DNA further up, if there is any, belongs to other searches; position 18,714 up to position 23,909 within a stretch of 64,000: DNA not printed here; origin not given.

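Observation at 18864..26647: NfeD - flotillin - giant coiled-coil AAA+ ATPase operon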

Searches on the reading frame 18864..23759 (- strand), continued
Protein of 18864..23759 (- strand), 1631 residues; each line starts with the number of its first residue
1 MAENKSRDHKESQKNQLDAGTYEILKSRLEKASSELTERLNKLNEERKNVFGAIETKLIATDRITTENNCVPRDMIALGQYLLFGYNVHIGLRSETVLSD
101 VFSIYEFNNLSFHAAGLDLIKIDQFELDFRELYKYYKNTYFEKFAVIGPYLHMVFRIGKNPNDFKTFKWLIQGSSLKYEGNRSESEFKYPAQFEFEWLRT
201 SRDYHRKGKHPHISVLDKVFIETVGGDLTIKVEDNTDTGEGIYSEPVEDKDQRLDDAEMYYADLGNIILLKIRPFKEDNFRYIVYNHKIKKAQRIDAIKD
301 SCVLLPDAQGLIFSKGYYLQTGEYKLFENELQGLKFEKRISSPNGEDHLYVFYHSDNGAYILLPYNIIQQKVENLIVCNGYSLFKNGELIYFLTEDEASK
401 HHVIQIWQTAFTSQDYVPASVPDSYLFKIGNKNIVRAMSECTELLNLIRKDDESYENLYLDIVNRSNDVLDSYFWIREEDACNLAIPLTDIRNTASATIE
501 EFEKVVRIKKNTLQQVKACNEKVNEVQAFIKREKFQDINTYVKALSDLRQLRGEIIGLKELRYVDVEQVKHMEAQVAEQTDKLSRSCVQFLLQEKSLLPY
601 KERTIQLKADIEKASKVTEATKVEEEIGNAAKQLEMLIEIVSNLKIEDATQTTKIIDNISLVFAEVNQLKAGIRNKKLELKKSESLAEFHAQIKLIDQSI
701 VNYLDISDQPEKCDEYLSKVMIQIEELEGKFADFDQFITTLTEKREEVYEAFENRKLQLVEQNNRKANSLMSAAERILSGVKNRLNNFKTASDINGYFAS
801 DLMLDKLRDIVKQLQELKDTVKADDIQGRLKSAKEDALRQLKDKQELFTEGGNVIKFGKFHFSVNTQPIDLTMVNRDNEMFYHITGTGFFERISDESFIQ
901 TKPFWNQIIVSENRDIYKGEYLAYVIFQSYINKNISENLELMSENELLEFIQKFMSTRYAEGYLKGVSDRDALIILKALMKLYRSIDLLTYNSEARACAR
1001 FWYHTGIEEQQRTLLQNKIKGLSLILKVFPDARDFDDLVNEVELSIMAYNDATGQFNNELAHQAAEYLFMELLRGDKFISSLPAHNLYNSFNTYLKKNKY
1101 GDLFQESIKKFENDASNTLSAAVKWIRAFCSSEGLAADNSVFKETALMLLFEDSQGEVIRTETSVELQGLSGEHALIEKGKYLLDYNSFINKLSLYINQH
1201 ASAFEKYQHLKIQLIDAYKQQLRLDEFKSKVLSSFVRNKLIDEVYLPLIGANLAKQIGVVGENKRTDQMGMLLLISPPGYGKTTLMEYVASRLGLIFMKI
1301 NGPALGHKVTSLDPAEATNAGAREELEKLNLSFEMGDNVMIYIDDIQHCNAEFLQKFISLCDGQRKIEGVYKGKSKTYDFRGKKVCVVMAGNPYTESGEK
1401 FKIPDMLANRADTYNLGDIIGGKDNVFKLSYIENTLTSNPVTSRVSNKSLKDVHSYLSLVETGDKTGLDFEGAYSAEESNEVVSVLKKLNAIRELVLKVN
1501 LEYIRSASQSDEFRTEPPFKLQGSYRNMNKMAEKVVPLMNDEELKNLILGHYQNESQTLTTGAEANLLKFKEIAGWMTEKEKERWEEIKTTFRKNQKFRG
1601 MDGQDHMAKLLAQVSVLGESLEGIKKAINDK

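Call 13: find_related_loci(query=A1, collection=genome_contigs, flank=10000)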
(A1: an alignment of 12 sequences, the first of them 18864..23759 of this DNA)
Query A1 (1631 aa) in genome_contigs; peptide patterns used: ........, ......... (x = any residue, [..] = any of these).
600 stretches matched a pattern (row limit reached: there are more); 584 encode a relative of the query (tblastn E <= 1e-3); the best 80 are kept; 80 distinct loci.
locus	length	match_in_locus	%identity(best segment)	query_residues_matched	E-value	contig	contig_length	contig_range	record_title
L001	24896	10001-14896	66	1-1631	0e+0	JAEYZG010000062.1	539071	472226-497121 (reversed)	MAG: Bacteroidetes bacterium isolate OH_CBlB_80 k127_302336, whole genome shotgun sequence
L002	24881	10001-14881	56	16-1629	0e+0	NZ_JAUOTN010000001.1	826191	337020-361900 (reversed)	Pontibacter coccineus strain BT731 NODE_1_length_826191_cov_40.291961, whole genome shotgun sequence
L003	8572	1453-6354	55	9-1628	0e+0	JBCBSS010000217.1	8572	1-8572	MAG: Bacteroidota bacterium isolate J06638_29 NODE_217_length_8572_cov_9.057092, whole genome shotgun sequence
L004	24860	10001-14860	55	16-1628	0e+0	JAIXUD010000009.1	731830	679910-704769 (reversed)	MAG: Sphingobacteriales bacterium isolate D1_MAG_00006 pond_D1_MAG_00006_000000000010, whole genome shotgun sequence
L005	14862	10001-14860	56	14-1608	0e+0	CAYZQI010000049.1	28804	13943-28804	MAG TPA_asm: uncultured Cytophagaceae bacterium isolate SRP141376_co5_355 genome assembly, contig: NODE_3759_length_2880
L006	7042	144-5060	53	2-1630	0e+0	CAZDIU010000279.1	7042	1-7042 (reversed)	MAG TPA_asm: uncultured Desulfobacterales bacterium isolate binchicken_co168_310 genome assembly, contig: NODE_16516_len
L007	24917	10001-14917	53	12-1629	0e+0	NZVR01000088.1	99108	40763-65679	MAG: Blastopirellula sp. isolate NAT61 40924, whole genome shotgun sequence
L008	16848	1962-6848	54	1-1628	0e+0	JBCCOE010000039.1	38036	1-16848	MAG: Bacteroidota bacterium isolate P01_C01_bin.97 k141_2506459_length_38036_cov_18.2612, whole genome shotgun sequence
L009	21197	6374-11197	54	12-1628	0e+0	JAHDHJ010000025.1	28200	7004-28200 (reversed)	MAG: Saprospiraceae bacterium isolate MAG-67 RZ_4708, whole genome shotgun sequence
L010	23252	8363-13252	54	12-1631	0e+0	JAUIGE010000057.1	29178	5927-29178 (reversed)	MAG: Bacteroidia bacterium isolate Co_bin.136 NODE_9451_length_29178_cov_2.870022, whole genome shotgun sequence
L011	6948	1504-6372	54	10-1630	0e+0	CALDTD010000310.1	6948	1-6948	MAG: uncultured Flavobacteriales bacterium isolate L1_Bin_METABAT__124_sub_1 genome assembly, contig: c_000001051435, wh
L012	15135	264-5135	53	16-1629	0e+0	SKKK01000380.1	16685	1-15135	MAG: Planctomycetaceae bacterium isolate CSSed162cmA_153 CSSed16-2cmA-8530, whole genome shotgun sequence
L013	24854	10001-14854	53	16-1630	0e+0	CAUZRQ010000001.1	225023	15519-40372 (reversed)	MAG: Planctomycetota bacterium isolate CB6_AW.30 genome assembly, contig: Ga0310123_10000003, whole genome shotgun seque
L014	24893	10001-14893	52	11-1629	0e+0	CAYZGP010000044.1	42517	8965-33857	MAG TPA_asm: uncultured Pirellulaceae bacterium isolate SRP114822_co2_89 genome assembly, contig: NODE_748_length_42517_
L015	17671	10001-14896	52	17-1628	0e+0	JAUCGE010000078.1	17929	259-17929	Desulfobacterales bacterium HSG16 NODE_113_length_17929, whole genome shotgun sequence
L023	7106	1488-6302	52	17-1631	0e+0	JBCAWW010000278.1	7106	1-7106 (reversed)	MAG: Bacteroidota bacterium isolate J06554_4 NODE_278_length_7106_cov_6.217385, whole genome shotgun sequence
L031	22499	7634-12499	55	13-1631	0e+0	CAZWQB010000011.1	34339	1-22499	MAG TPA_asm: uncultured Roseivirgaceae bacterium isolate SRP220891_co3_507 genome assembly, contig: NODE_1236_length_343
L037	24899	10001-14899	55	16-1631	0e+0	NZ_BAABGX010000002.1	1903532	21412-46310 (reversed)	Nibribacter koreensis strain JCM 17917 sequence2, whole genome shotgun sequence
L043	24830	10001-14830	50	17-1631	0e+0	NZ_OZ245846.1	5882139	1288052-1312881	MAG: Ulvibacterium sp. isolate 40d8580c-2cfc-4524-b3ab-290e7e8e622b chromosome 1, complete sequence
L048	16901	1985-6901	48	11-1631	0e+0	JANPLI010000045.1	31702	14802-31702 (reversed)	MAG: Hymenobacteraceae bacterium isolate VAR_61_concoct_317_sub VAR_61_k141_25093, whole genome shotgun sequence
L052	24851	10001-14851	50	12-1631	0e+0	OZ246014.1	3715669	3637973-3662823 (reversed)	MAG: Croceivirga sp. isolate 5c42355b-214f-460b-bc36-9640d60be6b8 genome assembly, chromosome: 1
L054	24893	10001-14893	48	1-1625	0e+0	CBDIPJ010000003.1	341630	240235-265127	MAG: Limisphaerales bacterium isolate CRY1-m2-bin13 genome assembly, contig: CRY1-CANU-62, whole genome shotgun sequence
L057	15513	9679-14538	48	12-1628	0e+0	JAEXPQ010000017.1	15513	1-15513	MAG: Verrucomicrobia bacterium isolate OH_HBrB_193 k127_1519035, whole genome shotgun sequence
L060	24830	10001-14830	48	17-1631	0e+0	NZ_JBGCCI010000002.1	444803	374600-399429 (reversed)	Flavobacterium sp. 28YEA47A Ga0573052_02, whole genome shotgun sequence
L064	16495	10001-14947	46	21-1630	0e+0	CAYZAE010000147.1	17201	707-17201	MAG TPA_asm: uncultured Verrucomicrobiota bacterium isolate SRP272421_co2_389 genome assembly, contig: NODE_10164_length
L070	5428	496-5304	47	17-1631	0e+0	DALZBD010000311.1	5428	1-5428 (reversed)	MAG TPA_asm: Bacteroides sp. isolate CTOTU47028 NODE_1417_length_5428_cov_5.061790, whole genome shotgun sequence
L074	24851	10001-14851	46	6-1631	0e+0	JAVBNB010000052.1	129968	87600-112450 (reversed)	MAG: Tannerella sp. isolate EPI_MAG_00067 c_000005066312, whole genome shotgun sequence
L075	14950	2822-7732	46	3-1631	0e+0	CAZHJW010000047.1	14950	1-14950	MAG TPA_asm: uncultured Pedosphaera sp. isolate SRP077602_co9_528 genome assembly, contig: NODE_5106_length_14950_cov_9.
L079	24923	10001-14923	46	1-1631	0e+0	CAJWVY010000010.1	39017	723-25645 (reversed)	MAG TPA_asm: uncultured Verrucomicrobiales bacterium isolate ERR599100_bin.33_MetaBAT_v2.12.1_MAG genome assembly, conti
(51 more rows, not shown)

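Call 46: search_protein_families(library=pfam, proteins=[L054:6755-8959:+, L057:7422-9593:+, L064:7584-9788:+, L075:328-2757:+, L079:7634-9949:+, L004:4952-5341:+, L004:3909-4619:-], max_evalue=0.01)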
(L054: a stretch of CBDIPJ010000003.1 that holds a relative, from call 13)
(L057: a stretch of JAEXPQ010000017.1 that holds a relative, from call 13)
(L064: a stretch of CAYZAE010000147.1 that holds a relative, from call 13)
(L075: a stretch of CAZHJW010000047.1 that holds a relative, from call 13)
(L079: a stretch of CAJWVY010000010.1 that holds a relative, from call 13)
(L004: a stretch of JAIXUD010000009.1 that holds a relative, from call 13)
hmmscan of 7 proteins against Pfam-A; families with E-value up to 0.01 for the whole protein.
L054:6755-8959:+ (735 aa): 0 families

L057:7422-9593:+ (724 aa): 0 families

L064:7584-9788:+ (735 aa): 0 families

L075:328-2757:+ (810 aa): 0 families

L079:7634-9949:+ (772 aa): 0 families

L004:4952-5341:+ (130 aa): 3 families
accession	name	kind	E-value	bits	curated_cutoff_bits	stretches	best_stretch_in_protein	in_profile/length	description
PF22550.1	CesT_Tir_1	-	5.3e-56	188.6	27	1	1-130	1-131/131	CesT_Tir_1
PF10722.14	YbjN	-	3.6e-05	24.4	22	1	8-124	5-124/126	Putative bacterial sensory transduction regulator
PF05932.18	CesT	-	0.0033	18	22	1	25-113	19-111/119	Tir chaperone protein (CesT) family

L004:3909-4619:- (236 aa): 4 families
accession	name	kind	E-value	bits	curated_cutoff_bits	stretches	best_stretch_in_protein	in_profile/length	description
PF01381.28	HTH_3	-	1.2e-09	38.5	23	1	10-64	1-55/55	Helix-turn-helix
PF12844.13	HTH_19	-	7.7e-09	35.8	30.2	1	7-68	1-62/64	Helix-turn-helix domain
PF13443.12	HTH_26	-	0.0039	17.9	22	1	9-62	1-55/63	Cro/C1-type HTH DNA-binding domain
PF13560.12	HTH_31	-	0.0046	17.7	27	1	20-63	16-60/64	Helix-turn-helix domain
